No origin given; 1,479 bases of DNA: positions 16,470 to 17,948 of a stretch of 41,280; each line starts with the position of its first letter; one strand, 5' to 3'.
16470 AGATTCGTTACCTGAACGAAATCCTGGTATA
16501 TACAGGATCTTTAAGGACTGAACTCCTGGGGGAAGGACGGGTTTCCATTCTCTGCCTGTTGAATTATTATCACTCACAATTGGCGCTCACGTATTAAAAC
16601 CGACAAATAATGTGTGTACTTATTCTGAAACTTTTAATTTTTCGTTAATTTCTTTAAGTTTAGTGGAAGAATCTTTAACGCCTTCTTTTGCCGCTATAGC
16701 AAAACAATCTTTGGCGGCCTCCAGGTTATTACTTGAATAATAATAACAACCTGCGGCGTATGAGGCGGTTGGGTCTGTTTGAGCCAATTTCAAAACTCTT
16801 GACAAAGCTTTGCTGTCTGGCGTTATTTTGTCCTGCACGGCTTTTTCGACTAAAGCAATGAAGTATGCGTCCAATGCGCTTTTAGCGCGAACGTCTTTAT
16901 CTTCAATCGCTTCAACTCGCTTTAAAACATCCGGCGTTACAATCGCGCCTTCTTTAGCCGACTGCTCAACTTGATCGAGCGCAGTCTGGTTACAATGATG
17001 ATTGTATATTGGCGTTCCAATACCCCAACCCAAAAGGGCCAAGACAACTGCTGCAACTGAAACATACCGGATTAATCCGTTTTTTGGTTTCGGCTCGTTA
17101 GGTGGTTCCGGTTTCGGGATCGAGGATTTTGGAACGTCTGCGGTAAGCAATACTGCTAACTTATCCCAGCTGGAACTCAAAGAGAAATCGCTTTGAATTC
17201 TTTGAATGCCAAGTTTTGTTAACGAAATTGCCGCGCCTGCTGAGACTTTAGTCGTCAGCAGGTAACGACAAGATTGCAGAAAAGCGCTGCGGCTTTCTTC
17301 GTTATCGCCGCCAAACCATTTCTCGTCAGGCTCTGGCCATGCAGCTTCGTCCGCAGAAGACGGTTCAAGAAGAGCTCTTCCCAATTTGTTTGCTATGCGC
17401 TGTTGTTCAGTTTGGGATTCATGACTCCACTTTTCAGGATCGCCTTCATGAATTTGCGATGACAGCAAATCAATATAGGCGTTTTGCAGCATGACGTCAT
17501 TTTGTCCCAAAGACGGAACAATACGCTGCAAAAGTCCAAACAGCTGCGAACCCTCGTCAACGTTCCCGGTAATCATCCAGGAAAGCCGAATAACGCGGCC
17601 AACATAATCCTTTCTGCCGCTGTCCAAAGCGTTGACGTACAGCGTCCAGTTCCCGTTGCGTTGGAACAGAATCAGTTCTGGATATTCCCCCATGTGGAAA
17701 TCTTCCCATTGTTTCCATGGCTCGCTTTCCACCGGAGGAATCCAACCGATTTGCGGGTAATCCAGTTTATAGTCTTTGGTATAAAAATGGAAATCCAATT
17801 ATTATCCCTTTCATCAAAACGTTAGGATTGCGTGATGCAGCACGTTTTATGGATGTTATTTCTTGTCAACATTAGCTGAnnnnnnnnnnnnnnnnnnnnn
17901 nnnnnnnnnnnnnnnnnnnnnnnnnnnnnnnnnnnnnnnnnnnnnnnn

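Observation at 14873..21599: Candidate undescribed conflict/defence system: tandem GTPases, a membrane protein, a lipase-like hydrolase and two small coupled proteins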

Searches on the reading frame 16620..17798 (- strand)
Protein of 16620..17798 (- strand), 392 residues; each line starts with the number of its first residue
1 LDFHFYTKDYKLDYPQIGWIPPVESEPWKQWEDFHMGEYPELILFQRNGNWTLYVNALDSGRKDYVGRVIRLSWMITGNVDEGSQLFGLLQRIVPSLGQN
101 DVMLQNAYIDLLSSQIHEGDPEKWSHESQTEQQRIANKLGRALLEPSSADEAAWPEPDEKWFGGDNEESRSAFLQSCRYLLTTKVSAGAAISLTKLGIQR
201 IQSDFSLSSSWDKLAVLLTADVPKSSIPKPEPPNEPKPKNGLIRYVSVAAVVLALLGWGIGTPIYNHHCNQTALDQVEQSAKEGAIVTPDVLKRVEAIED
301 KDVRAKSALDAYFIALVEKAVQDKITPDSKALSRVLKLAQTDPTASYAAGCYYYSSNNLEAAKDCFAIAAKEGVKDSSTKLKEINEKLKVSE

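Call 3: search_protein_families(library=pfam, proteins=[window:16620-17798:-], max_evalue=1)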
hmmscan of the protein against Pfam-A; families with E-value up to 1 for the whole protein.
window:16620-17798:- (392 aa): 1 family
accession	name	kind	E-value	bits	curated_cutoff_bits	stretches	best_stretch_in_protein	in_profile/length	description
PF23300.3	HEAT_Nup120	-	0.022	15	29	1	331-378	14-62/170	Nucleoporin Nup120, HEAT repeats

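Call 4: search_protein_families(library=padloc, proteins=[window:16620-17798:-], max_evalue=1)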
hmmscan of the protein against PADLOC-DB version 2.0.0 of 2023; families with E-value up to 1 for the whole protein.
window:16620-17798:- (392 aa): 0 families

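Call 5: search_protein_families(library=ncbifam, proteins=[window:16620-17798:-], max_evalue=1)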
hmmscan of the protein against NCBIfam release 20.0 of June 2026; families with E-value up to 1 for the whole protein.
window:16620-17798:- (392 aa): 0 families

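Call 23: find_homologous_proteins(query=window:16620-17798:-)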
Query window:16620-17798:- (392 aa): 12 proteins with E <= 0.001 among 8000 candidates.
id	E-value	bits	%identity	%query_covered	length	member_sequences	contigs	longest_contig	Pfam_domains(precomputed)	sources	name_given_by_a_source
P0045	6.2e-234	794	100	91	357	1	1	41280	-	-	-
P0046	8.3e-210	715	81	100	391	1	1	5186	-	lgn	-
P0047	4.4e-191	653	74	99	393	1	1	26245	-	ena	-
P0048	1.1e-178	612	70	99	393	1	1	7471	-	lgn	-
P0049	7.5e-169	580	63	100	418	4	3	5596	-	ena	-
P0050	1.0e-166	573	65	100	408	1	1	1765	-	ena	-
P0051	6.7e-166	570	64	100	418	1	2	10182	-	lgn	-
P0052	9.4e-165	567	65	99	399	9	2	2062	-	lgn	-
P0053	5.3e-163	561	63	99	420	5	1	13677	-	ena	-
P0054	6.9e-161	554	63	99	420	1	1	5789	-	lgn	-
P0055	6.6e-146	505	65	91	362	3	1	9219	-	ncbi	-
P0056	9.7e-51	191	53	50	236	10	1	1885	-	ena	-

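Call 43: search_protein_families(library=phrogs, proteins=[window:16620-17798:-], max_evalue=0.1)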
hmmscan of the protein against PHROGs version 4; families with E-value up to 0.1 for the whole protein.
window:16620-17798:- (392 aa): 0 families

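Call 72: find_encoding_contigs(protein=P0053, flank=9000, max_places=1)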
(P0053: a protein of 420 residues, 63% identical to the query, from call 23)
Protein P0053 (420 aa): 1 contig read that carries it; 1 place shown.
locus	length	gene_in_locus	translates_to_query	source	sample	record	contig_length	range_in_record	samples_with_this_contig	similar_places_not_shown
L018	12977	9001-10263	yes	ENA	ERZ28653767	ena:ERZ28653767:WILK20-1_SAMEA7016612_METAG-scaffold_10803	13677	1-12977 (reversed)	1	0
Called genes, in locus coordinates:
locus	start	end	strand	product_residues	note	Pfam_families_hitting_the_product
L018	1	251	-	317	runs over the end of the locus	?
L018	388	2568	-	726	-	PF14559:TPR_19 (faint)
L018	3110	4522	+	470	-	-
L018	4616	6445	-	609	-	PF08450:SGL (faint), PF02239:Cytochrom_D1 (faint), PF10282:Lactonase (faint), PF21783:YNCE (faint), PF25174:Beta-prop_THOC3 (faint), PF07676:PD40 (faint), PF00034:Cytochrom_C (faint), PF03150:CCP_MauG (faint), +1 more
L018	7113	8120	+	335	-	-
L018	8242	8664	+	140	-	PF01648:ACPS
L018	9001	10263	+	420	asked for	-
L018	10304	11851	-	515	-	PF16317:Glyco_hydro_99 (faint)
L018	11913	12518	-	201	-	PF00881:Nitroreductase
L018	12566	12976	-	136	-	?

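Call 73: find_encoding_contigs(protein=P0055, flank=9000, max_places=1)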
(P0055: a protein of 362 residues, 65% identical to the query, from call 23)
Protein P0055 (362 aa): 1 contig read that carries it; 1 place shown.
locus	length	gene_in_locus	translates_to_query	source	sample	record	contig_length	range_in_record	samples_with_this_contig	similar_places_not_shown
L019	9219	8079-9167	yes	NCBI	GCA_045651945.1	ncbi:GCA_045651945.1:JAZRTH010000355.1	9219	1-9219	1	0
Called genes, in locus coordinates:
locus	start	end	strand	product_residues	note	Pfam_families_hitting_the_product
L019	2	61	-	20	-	?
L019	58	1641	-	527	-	PF14559:TPR_19 (faint)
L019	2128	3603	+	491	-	-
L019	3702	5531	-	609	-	PF08450:SGL (faint), PF10282:Lactonase (faint), PF24684:Vgb_lyase (faint), PF02239:Cytochrom_D1 (faint), PF21783:YNCE (faint), PF25174:Beta-prop_THOC3 (faint), PF07676:PD40 (faint), PF03150:CCP_MauG (faint), +1 more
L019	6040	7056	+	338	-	-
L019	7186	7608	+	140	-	PF01648:ACPS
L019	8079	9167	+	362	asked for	-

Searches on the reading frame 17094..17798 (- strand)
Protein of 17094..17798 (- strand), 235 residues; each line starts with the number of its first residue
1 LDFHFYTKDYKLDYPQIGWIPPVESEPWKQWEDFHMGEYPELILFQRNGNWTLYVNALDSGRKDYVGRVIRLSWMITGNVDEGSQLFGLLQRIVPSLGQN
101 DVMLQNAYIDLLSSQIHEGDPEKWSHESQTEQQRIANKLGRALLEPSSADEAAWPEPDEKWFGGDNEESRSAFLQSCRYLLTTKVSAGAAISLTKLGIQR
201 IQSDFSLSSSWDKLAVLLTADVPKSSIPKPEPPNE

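Call 70: search_protein_representatives(alignment_id=A3)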
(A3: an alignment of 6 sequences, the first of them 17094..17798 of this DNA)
Query: 6 sequences, 236 profile positions. Proteins with E-value up to 0.001 (for the whole library): 43; up to 1e-10: 28; up to 1e-30: 10. The best 43 are listed.
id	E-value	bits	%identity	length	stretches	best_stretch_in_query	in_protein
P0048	8.0e-139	477.4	-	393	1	1-236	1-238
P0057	1.1e-43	166.0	-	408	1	1-231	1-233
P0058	4.7e-35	137.7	-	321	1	1-221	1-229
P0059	5.9e-35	137.4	-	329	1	1-220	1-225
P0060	7.4e-35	137.0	-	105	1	1-70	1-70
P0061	3.0e-34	135.1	-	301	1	1-228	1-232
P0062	5.7e-34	134.2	-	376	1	1-219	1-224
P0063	1.4e-33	132.9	-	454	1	2-236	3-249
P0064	1.4e-32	129.6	-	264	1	1-206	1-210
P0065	1.3e-31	126.4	-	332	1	1-200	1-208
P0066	3.8e-30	121.6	-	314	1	1-219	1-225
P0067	6.4e-30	120.9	-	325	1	1-233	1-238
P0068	7.4e-30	120.7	-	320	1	4-229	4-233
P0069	7.4e-30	120.7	-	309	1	1-203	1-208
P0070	1.6e-29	119.6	-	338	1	1-209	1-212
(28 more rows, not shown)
